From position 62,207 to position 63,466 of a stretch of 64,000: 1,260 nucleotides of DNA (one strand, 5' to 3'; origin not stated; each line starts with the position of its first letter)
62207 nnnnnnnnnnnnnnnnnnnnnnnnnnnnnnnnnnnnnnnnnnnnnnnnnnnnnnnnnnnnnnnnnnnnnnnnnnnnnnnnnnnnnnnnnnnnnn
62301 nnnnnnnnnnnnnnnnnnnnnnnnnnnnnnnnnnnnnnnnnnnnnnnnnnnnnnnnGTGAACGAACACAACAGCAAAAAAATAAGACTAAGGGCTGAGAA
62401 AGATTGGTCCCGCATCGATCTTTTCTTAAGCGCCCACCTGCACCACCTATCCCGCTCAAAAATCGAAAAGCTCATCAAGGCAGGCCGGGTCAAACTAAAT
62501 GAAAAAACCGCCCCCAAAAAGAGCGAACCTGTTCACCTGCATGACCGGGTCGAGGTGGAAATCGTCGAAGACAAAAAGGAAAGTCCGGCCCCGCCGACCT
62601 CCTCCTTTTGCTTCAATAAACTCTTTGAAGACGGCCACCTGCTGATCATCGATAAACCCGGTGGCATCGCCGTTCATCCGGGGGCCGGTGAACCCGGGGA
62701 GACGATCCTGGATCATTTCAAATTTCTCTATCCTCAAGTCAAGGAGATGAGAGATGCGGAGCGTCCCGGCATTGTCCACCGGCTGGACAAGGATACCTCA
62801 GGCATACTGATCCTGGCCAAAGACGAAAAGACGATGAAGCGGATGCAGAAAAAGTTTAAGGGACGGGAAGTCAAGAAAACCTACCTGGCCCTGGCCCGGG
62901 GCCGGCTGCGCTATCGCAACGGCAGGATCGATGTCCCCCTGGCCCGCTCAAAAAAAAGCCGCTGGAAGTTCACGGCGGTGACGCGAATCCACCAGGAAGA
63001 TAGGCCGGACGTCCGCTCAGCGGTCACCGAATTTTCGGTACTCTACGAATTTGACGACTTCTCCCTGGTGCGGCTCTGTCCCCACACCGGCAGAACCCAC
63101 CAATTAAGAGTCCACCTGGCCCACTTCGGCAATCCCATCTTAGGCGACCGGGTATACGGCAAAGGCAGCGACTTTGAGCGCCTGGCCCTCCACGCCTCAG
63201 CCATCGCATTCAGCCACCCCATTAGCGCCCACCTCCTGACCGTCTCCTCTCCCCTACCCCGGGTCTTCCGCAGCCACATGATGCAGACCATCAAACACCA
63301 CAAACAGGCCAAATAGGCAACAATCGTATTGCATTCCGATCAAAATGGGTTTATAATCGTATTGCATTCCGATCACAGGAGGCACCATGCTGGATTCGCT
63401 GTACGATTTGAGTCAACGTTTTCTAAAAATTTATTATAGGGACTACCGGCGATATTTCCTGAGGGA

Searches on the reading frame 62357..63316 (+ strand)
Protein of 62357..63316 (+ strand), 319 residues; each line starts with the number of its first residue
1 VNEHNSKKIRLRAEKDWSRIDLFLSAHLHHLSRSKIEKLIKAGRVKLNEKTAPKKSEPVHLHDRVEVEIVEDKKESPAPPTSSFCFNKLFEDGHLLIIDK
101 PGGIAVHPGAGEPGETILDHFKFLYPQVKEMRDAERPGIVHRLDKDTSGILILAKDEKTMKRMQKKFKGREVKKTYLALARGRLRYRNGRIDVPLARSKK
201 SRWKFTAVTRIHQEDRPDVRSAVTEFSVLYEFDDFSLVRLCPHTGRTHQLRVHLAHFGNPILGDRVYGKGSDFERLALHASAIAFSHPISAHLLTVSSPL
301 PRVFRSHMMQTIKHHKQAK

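Call 59: search_protein_families(library=pfam, proteins=[window:62357-63316:+], max_evalue=0.001)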
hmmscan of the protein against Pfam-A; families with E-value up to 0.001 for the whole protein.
window:62357-63316:+ (319 aa): 2 families
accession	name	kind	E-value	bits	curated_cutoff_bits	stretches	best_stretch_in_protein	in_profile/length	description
PF00849.27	PseudoU_synth_2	-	7.3e-33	114.4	26.8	1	94-256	1-152/152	RNA pseudouridylate synthase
PF01479.30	S4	-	2.7e-08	33.9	22.8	1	19-65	2-48/48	S4 domain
